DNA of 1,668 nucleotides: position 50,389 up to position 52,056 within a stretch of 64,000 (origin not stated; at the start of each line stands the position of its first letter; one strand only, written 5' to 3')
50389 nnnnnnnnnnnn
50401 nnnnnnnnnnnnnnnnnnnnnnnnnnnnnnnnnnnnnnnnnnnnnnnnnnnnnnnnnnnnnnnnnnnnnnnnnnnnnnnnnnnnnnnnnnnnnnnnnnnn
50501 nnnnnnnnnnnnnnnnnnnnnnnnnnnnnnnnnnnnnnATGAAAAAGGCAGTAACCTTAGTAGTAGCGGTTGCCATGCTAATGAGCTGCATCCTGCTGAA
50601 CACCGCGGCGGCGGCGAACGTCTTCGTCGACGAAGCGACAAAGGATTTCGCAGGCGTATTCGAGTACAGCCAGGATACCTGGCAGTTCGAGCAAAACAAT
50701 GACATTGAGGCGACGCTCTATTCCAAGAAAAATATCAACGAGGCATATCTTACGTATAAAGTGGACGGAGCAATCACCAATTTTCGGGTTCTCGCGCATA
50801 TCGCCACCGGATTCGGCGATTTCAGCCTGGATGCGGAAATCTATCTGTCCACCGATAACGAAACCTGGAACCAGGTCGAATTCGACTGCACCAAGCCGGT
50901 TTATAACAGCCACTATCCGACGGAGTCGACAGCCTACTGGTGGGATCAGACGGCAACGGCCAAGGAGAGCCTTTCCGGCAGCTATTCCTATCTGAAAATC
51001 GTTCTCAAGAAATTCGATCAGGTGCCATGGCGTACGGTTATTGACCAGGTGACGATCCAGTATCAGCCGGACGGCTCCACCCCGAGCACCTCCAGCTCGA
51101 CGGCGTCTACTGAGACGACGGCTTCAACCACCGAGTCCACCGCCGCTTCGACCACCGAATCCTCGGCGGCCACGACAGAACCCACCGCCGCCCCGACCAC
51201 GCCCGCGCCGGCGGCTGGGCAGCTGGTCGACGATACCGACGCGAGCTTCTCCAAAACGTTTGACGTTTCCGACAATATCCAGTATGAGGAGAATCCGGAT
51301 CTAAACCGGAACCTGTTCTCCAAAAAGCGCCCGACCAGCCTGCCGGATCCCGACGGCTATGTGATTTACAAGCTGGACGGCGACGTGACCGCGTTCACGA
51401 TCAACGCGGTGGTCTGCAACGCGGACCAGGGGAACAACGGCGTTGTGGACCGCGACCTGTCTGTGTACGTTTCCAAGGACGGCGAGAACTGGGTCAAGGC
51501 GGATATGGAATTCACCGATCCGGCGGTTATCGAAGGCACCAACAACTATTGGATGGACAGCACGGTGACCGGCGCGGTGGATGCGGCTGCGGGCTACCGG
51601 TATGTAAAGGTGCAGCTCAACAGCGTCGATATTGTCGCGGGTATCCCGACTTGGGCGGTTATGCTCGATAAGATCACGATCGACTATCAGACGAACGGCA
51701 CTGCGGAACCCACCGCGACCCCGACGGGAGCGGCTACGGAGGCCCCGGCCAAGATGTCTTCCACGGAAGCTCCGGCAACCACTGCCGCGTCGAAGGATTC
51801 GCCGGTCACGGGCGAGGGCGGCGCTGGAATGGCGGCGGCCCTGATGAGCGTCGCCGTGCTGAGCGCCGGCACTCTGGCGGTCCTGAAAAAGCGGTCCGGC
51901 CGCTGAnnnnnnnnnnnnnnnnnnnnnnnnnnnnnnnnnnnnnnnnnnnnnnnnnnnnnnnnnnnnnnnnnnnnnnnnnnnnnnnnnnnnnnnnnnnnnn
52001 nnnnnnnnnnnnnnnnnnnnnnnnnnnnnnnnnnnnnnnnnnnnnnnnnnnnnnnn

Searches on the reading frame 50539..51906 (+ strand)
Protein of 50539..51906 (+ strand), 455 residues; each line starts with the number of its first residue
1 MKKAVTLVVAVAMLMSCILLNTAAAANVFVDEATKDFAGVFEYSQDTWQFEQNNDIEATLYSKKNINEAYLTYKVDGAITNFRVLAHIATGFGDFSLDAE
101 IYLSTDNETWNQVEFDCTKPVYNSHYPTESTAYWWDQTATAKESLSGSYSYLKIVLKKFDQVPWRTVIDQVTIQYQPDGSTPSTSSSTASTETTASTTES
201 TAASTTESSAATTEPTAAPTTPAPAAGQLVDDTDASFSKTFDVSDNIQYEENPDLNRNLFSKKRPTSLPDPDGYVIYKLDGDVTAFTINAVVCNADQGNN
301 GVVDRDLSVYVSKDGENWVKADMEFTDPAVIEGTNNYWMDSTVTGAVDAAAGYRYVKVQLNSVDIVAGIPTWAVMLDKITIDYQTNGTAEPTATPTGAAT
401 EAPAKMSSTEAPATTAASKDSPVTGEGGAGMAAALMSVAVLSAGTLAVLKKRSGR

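Call 8: search_protein_families(library=pfam, proteins=[window:50539-51906:+], max_evalue=1)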
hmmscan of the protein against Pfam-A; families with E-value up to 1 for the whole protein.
window:50539-51906:+ (455 aa): 3 families
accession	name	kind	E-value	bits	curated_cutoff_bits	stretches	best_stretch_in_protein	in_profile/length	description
PF00754.31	F5_F8_type_C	-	5.5e-05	23.7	28.2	1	288-365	47-117/127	F5/8 type C domain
PF01456.22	Mucin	-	0.023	15.1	34.7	1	384-433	73-123/143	Mucin-like glycoprotein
PF10152.14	CCDC53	-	0.7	10.8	24.6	0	154-241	39-108/147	Subunit CCDC53 of WASH complex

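Call 37: search_protein_families(library=ncbifam, proteins=[window:50539-51906:+], max_evalue=0.01)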
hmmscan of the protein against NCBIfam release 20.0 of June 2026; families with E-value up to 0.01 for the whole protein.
window:50539-51906:+ (455 aa): 0 families

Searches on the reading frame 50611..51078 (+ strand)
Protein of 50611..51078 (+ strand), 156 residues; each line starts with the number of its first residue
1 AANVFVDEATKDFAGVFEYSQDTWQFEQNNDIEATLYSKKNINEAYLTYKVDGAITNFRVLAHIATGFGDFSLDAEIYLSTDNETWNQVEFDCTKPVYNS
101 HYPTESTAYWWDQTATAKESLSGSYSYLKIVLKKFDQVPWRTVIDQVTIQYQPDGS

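Call 67: search_solved_structures(query=A5, max_evalue=10)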
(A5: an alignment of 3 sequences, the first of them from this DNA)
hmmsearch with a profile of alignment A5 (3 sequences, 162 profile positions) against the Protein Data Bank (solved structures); distinct sequences matched with E-value up to 10: 2.
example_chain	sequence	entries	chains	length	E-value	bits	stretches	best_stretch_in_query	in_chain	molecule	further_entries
7o21_A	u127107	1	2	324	0.34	13.7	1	71-136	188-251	Uncharacterized conserved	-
9uh3_E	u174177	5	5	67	0.37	13.6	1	109-150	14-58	Photosystem I reaction center subunit IV (psaE)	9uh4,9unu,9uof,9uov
